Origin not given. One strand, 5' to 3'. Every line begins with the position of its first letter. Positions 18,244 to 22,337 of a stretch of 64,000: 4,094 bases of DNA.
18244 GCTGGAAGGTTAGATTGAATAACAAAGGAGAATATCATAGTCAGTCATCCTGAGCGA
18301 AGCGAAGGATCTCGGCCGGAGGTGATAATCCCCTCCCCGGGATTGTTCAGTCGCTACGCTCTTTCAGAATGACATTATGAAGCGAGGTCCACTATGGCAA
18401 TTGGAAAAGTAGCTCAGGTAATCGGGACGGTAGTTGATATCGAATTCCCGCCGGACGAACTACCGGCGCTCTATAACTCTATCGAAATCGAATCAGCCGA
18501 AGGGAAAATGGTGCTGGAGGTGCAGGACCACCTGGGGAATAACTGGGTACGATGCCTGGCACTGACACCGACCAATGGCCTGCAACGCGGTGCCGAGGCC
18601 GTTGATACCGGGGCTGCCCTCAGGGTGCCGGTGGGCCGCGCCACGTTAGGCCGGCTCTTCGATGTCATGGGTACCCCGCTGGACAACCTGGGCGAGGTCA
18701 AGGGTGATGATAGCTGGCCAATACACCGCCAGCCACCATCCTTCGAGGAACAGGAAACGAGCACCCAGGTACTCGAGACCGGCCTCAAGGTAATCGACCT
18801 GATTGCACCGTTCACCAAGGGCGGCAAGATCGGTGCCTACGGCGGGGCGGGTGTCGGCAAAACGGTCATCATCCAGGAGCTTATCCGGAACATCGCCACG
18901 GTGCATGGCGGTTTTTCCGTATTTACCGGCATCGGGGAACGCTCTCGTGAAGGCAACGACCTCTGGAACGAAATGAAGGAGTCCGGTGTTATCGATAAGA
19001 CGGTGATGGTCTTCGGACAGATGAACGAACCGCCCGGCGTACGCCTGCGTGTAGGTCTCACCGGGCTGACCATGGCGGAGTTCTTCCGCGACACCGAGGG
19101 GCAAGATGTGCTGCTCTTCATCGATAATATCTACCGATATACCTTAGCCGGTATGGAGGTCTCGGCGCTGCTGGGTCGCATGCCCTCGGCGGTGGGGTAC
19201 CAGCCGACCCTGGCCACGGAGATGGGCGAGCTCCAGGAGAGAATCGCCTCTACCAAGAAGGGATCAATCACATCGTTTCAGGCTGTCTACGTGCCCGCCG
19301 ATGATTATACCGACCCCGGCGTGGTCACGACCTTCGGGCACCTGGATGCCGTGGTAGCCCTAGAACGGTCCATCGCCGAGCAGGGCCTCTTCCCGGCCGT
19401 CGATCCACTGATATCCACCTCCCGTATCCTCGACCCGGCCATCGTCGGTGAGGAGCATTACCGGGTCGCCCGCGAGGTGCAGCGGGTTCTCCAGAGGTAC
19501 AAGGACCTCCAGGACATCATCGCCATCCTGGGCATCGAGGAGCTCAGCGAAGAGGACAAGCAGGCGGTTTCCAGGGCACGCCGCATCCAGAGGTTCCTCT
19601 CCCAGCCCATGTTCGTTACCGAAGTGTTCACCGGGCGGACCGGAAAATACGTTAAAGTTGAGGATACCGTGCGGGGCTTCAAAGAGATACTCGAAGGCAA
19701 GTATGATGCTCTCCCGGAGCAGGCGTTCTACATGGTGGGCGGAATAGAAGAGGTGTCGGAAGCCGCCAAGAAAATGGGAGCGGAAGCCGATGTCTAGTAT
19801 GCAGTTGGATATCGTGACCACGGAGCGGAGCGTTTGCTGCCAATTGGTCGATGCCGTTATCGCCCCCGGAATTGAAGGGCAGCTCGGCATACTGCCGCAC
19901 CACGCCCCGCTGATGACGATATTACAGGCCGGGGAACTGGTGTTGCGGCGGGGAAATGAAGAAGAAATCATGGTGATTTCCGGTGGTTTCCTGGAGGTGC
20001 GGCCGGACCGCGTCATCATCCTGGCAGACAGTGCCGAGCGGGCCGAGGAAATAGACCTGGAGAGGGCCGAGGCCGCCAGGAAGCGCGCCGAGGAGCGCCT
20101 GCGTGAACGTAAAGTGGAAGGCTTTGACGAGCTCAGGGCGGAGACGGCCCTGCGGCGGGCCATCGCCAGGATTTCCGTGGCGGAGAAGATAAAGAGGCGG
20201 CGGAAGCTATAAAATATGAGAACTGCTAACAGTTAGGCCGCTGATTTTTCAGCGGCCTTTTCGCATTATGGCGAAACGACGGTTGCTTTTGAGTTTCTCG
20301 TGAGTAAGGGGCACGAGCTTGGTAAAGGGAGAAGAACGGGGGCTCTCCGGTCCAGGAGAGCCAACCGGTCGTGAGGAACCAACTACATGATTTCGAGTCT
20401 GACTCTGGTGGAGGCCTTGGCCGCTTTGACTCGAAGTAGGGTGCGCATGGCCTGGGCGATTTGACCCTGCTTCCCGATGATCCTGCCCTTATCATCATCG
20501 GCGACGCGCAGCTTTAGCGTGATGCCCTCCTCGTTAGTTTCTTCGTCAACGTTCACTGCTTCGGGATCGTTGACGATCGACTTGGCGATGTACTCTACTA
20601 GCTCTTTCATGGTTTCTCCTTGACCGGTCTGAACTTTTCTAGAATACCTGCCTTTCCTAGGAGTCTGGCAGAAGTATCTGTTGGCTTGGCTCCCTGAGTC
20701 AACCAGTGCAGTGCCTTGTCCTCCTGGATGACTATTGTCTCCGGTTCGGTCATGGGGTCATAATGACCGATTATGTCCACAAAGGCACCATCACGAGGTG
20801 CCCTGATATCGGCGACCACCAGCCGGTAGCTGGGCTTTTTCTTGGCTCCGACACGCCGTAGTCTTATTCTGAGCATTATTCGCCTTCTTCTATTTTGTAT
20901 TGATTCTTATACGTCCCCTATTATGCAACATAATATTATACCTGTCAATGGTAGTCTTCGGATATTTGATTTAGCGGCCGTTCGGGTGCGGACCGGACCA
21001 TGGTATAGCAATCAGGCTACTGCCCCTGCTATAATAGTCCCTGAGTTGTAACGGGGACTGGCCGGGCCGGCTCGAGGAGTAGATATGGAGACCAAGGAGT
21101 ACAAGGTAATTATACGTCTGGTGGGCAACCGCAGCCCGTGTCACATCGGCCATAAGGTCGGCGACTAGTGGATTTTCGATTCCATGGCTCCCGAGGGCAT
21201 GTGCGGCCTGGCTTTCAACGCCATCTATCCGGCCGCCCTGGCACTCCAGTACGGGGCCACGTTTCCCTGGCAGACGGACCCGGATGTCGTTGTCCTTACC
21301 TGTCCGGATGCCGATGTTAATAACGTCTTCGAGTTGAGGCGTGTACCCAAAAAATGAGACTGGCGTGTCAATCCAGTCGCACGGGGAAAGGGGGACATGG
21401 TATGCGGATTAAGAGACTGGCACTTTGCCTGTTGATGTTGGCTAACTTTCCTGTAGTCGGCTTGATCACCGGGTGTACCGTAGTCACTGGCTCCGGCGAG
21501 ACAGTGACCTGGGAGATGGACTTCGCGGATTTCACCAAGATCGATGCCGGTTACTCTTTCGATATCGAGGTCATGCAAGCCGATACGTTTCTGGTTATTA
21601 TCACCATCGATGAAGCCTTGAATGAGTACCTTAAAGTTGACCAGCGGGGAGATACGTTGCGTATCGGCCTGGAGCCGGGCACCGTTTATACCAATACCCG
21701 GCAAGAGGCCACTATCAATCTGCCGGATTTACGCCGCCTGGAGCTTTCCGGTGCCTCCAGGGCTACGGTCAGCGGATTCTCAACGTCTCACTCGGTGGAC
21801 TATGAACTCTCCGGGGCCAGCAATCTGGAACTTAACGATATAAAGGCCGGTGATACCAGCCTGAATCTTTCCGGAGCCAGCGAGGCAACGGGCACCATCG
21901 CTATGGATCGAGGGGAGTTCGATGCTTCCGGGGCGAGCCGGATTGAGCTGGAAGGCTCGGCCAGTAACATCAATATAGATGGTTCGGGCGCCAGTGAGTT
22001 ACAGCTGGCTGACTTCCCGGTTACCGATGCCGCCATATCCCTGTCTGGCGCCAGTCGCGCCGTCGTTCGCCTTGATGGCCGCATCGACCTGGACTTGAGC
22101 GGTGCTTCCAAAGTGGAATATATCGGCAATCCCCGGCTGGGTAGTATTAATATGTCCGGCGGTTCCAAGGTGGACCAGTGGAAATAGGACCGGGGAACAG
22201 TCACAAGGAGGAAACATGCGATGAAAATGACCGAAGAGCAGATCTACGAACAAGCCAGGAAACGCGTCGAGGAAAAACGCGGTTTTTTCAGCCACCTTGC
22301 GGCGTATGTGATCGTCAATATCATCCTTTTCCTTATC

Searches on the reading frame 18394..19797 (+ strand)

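Call 82: search_protein_families(library=pfam, proteins=[window:18394-19797:+], max_evalue=0.00001)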
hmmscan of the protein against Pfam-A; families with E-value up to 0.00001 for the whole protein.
window:18394-19797:+ (467 aa): 3 families
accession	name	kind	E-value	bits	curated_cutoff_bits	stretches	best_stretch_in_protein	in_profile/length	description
PF00006.31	ATP-synt_ab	-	1.1e-69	234.8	29.5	1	130-343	1-213/213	ATP synthase alpha/beta family, nucleotide-binding domain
PF02874.29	ATP-synt_ab_N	-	5.1e-16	59.4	20.9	1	6-73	1-69/69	ATP synthase alpha/beta family, beta-barrel domain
PF22919.1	ATP-synt_VA_C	-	5.5e-16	58.9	24.7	1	349-437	6-97/101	C-terminal domain of V and A type ATP synthase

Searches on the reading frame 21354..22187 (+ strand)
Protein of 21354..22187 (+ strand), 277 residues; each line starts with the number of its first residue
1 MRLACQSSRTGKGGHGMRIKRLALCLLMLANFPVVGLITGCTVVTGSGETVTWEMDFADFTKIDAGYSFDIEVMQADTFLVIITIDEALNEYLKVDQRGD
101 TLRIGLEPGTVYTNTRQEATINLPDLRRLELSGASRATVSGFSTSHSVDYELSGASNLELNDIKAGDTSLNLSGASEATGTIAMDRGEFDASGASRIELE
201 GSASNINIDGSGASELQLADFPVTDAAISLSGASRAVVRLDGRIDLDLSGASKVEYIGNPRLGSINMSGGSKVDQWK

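Call 82: search_protein_families(library=pfam, proteins=[window:21354-22187:+], max_evalue=0.00001)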
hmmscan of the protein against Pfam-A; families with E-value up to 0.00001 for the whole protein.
window:21354-22187:+ (277 aa): 1 family
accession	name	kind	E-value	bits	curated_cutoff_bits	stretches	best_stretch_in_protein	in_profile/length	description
PF10988.14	DUF2807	-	1.8e-30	106.5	24.2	1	59-260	1-181/181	Putative auto-transporter adhesin, head GIN domain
